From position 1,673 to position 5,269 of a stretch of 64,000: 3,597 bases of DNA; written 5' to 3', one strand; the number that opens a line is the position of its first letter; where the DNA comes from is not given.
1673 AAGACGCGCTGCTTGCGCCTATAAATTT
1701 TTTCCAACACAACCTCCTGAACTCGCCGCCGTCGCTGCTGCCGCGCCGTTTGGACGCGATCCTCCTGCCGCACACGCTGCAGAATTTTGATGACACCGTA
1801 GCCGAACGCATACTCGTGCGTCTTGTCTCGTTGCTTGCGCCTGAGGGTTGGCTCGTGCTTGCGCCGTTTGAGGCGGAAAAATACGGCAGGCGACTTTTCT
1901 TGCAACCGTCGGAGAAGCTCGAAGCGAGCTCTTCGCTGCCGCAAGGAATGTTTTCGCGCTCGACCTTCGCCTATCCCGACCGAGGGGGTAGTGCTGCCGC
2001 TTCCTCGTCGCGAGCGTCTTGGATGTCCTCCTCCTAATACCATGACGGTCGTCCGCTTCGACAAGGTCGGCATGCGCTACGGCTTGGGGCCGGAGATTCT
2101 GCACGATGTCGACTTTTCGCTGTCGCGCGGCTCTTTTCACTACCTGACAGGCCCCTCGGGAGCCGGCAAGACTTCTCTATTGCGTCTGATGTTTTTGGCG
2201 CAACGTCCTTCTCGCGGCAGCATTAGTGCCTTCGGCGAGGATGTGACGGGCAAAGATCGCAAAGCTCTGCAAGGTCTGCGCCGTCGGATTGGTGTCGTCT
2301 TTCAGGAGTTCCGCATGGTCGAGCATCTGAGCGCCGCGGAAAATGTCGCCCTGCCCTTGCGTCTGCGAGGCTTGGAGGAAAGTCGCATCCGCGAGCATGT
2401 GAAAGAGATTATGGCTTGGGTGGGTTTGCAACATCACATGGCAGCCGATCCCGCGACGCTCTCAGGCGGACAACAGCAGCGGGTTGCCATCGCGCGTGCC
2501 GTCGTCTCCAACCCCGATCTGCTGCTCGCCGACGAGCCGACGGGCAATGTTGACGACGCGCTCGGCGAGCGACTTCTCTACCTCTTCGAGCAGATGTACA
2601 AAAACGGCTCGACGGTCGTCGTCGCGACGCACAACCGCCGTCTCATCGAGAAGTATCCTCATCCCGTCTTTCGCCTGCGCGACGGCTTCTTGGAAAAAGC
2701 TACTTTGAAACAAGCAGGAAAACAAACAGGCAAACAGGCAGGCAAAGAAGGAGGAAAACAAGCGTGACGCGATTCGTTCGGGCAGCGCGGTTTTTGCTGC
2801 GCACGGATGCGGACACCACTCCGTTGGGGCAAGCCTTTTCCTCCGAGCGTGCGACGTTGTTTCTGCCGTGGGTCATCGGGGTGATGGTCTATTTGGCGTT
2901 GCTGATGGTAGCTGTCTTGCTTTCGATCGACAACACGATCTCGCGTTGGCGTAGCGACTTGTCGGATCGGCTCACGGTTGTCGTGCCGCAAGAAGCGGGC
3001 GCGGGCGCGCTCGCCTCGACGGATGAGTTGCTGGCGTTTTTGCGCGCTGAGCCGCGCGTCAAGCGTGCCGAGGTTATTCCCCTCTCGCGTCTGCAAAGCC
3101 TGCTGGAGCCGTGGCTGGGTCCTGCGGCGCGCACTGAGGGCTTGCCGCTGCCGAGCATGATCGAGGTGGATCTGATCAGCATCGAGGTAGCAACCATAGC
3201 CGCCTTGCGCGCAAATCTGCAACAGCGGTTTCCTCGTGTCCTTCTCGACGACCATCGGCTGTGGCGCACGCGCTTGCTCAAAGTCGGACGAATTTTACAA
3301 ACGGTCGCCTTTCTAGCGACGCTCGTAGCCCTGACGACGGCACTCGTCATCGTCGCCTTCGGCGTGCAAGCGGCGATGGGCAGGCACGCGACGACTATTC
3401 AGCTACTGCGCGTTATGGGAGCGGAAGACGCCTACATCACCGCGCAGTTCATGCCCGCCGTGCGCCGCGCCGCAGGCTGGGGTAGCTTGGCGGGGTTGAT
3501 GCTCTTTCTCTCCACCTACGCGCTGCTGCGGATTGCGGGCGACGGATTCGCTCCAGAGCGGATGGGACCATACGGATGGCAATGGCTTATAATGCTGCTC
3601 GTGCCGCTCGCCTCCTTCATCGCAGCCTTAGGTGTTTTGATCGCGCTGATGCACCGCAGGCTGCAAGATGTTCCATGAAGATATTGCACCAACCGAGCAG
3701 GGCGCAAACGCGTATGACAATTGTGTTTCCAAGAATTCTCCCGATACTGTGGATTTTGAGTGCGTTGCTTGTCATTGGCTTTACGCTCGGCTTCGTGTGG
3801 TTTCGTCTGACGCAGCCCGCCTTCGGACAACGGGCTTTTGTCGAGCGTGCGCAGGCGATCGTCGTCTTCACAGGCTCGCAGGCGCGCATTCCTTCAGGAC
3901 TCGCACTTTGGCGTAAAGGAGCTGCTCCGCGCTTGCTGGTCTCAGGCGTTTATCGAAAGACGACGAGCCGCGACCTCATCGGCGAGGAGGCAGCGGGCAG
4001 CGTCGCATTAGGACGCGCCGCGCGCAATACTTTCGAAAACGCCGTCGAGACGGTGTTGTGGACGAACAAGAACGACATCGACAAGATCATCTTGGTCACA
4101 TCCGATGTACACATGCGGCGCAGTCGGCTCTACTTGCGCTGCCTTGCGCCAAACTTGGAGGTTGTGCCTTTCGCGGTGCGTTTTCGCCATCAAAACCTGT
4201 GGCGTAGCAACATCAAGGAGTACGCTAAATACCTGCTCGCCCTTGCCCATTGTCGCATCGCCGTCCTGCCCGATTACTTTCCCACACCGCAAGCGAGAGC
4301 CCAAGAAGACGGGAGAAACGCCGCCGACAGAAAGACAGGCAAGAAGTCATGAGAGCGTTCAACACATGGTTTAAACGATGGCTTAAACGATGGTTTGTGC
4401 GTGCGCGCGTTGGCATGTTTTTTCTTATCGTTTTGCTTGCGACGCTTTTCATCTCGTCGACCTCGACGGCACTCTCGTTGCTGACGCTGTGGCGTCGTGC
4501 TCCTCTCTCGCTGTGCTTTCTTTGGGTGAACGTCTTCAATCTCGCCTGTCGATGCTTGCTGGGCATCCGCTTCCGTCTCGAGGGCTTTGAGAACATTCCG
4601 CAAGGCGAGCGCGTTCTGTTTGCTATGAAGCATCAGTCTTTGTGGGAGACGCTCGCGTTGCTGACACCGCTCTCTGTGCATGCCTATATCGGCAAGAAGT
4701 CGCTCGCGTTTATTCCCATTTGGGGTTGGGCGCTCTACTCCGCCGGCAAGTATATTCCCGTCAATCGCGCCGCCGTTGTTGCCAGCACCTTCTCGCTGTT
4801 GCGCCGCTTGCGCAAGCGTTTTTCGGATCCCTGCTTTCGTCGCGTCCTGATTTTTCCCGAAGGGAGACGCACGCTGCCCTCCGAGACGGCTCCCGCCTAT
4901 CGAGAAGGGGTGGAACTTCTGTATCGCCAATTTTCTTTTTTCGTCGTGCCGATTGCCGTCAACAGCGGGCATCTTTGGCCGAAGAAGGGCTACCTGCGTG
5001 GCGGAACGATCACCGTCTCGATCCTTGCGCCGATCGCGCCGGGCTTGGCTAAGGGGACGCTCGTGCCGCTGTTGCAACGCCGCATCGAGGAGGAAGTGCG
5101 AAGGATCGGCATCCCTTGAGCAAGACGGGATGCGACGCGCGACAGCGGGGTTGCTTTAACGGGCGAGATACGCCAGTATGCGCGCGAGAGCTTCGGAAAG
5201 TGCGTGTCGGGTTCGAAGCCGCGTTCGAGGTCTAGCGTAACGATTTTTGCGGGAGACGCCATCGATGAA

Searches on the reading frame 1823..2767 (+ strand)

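Call 35: search_protein_families(library=pfam, proteins=[window:1823-2767:+], max_evalue=0.00001)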
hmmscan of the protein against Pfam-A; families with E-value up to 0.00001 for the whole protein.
window:1823-2767:+ (314 aa): 2 families
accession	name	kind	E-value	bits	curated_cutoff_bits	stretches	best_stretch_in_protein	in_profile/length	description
PF00005.33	ABC_tran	-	5.9e-34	118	25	1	93-240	1-136/137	ABC transporter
PF13304.12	AAA_21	-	6.6e-07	30.1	27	0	108-146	4-42/304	AAA domain, putative AbiEii toxin, Type IV TA system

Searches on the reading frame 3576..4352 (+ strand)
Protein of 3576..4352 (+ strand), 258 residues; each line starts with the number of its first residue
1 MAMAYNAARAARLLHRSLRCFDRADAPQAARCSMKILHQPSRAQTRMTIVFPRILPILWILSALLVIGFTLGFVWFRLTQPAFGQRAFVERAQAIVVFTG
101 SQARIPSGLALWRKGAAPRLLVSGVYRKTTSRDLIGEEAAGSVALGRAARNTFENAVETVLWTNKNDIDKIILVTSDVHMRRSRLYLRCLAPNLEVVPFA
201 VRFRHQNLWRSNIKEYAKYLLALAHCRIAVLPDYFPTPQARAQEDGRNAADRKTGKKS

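Call 35: search_protein_families(library=pfam, proteins=[window:3576-4352:+], max_evalue=0.00001)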
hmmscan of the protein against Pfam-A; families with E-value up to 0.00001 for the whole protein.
window:3576-4352:+ (258 aa): 1 family
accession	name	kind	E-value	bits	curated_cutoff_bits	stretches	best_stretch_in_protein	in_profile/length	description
PF02698.23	DUF218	-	9.3e-14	51.9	27.6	1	93-217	1-132/133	DUF218 domain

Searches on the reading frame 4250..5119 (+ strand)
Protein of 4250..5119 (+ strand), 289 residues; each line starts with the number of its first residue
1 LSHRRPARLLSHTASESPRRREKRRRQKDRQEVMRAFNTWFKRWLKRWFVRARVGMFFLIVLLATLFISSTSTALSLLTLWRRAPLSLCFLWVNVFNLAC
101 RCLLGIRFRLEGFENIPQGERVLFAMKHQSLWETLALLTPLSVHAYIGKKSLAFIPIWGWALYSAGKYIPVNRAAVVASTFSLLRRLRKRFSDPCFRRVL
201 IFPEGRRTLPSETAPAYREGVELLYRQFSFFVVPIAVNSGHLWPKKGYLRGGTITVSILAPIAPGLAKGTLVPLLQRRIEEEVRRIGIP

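Call 35: search_protein_families(library=pfam, proteins=[window:4250-5119:+], max_evalue=0.00001)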
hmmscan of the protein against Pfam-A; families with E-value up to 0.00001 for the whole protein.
window:4250-5119:+ (289 aa): 1 family
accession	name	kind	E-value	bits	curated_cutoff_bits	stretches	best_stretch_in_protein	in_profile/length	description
PF01553.26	Acyltransferase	-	1e-12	48.4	23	1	108-237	2-131/132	Acyltransferase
